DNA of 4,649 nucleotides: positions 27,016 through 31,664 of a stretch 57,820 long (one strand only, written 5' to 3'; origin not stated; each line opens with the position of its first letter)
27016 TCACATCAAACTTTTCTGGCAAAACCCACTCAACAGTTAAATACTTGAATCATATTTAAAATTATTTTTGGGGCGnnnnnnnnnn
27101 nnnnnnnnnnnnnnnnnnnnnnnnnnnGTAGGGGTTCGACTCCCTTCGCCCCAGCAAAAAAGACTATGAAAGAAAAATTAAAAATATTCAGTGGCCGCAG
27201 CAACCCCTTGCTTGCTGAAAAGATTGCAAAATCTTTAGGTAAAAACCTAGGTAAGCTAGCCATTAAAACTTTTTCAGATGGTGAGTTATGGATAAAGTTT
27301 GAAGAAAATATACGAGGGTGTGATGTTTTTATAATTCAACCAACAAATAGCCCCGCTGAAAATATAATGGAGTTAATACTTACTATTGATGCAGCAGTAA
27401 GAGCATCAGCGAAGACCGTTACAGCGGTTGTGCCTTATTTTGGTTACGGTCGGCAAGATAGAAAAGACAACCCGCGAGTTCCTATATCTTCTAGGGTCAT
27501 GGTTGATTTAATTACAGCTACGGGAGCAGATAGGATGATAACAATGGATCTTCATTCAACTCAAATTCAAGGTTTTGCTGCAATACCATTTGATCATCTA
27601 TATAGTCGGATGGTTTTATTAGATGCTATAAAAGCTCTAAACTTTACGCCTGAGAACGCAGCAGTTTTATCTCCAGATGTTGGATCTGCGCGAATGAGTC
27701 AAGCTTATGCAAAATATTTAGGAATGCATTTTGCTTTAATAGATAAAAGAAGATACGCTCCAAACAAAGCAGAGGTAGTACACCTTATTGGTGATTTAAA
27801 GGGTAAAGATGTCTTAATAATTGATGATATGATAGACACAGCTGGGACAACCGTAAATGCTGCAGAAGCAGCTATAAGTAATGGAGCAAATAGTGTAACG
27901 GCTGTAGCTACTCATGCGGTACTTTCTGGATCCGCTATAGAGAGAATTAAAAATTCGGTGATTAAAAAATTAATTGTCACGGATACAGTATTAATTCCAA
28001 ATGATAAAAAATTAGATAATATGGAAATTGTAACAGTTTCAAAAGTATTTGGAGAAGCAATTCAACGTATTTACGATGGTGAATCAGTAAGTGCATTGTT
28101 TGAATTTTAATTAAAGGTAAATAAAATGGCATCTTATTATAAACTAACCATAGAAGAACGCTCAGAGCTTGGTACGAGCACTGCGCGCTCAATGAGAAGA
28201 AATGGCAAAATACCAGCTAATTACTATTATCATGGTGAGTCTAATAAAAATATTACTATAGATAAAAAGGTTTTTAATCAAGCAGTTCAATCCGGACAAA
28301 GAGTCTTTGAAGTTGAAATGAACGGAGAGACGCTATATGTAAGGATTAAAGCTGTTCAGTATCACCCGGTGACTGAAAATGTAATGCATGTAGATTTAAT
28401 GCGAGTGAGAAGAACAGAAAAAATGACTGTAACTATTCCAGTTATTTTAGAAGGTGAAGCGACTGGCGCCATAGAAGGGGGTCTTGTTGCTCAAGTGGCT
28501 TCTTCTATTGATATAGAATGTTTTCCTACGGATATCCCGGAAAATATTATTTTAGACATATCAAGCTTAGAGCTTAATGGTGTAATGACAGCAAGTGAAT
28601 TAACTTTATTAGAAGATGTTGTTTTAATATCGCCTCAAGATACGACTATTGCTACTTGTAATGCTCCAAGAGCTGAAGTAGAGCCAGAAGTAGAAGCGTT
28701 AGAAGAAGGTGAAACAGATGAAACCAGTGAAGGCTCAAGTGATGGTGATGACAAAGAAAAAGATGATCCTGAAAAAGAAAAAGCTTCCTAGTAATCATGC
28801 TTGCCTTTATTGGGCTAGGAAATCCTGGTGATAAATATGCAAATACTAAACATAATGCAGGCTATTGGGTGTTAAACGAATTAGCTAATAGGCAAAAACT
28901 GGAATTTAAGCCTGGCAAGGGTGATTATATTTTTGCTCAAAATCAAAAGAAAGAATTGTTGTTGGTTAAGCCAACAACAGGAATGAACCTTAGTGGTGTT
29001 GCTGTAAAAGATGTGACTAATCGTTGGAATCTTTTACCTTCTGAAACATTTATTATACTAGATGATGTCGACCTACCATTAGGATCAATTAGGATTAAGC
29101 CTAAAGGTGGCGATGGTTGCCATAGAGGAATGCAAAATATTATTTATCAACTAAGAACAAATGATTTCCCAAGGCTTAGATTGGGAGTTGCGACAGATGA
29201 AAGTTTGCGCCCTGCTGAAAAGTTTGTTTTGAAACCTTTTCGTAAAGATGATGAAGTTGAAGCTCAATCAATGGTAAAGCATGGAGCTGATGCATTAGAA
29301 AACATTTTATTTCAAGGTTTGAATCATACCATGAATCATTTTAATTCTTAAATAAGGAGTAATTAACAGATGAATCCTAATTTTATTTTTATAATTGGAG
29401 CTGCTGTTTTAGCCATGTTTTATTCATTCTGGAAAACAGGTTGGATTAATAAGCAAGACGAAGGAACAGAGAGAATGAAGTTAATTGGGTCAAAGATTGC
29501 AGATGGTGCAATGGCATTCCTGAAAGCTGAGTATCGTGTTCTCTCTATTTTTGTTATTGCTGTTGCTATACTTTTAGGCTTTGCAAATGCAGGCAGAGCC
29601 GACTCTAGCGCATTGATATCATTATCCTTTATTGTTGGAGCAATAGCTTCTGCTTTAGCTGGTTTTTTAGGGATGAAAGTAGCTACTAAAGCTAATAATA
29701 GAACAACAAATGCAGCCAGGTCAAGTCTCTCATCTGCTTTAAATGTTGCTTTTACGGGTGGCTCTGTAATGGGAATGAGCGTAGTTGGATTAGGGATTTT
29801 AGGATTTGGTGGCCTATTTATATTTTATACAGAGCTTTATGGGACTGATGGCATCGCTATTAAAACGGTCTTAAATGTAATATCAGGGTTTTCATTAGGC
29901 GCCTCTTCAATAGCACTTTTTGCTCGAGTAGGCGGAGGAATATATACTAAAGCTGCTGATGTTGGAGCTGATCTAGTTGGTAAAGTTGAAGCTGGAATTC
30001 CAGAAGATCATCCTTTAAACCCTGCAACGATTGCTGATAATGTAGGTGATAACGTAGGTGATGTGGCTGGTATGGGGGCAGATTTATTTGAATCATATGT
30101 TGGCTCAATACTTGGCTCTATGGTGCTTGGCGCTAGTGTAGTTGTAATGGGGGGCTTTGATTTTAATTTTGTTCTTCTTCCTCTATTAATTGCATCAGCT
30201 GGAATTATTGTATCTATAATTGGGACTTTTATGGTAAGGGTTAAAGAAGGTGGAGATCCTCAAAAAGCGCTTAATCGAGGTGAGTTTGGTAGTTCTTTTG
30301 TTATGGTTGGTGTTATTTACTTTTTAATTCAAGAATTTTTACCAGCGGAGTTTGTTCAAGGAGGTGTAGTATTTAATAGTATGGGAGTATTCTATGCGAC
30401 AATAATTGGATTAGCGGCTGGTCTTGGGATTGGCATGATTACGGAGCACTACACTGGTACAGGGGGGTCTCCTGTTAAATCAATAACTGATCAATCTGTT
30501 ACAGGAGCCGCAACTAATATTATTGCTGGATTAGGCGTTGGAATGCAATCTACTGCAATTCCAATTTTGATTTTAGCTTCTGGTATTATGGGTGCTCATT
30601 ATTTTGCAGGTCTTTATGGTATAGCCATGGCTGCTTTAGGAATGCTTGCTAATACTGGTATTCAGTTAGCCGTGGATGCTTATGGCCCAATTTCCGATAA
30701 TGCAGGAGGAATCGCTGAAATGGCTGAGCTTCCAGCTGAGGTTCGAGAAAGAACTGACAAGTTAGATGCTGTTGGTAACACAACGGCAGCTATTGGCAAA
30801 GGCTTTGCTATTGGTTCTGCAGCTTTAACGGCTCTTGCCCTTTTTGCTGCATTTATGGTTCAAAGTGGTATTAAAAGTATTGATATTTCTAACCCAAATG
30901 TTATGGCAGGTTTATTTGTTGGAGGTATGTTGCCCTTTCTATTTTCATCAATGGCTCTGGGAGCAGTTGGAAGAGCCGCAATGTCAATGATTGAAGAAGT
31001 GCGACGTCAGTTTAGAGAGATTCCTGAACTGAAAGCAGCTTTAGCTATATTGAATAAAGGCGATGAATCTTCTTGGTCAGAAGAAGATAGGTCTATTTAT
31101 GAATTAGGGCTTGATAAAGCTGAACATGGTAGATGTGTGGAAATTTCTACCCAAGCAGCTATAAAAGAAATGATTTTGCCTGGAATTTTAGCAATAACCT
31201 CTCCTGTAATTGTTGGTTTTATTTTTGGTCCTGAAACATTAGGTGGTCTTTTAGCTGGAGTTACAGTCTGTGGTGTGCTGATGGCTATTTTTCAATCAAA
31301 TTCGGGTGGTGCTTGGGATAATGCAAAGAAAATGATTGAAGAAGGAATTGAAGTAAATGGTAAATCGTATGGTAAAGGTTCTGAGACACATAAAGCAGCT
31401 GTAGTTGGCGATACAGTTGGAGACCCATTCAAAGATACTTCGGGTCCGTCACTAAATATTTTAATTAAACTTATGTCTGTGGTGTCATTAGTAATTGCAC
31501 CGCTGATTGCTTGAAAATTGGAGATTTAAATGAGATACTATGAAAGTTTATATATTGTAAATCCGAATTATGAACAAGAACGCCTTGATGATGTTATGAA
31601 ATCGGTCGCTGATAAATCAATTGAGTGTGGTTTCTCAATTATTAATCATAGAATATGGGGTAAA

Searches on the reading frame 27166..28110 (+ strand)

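Call 87: search_protein_families(library=pfam, proteins=[window:27166-28110:+], max_evalue=0.00001)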
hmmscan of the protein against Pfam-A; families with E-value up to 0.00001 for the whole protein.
window:27166-28110:+ (314 aa): 3 families
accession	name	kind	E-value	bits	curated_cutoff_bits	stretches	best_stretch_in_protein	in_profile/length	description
PF13793.12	Pribosyltran_N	-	4.5e-47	159.2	25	1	5-120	1-117/117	N-terminal domain of ribose phosphate pyrophosphokinase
PF14572.12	Pribosyl_synth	-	2.6e-22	80.1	27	1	203-312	73-183/184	Phosphoribosyl synthetase-associated domain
PF00156.33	Pribosyltran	-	5.3e-14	52.3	26.3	1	162-273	28-145/158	Phosphoribosyl transferase domain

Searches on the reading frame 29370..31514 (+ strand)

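Call 86: search_protein_families(library=pfam, proteins=[window:29370-31514:+], max_evalue=0.00001)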
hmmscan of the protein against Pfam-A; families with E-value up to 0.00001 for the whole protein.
window:29370-31514:+ (714 aa): 1 family
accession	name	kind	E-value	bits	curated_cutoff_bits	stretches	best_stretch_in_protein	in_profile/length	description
PF03030.21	H_PPase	-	1.3e-266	886.8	29.7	1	13-709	1-645/645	Inorganic H+ pyrophosphatase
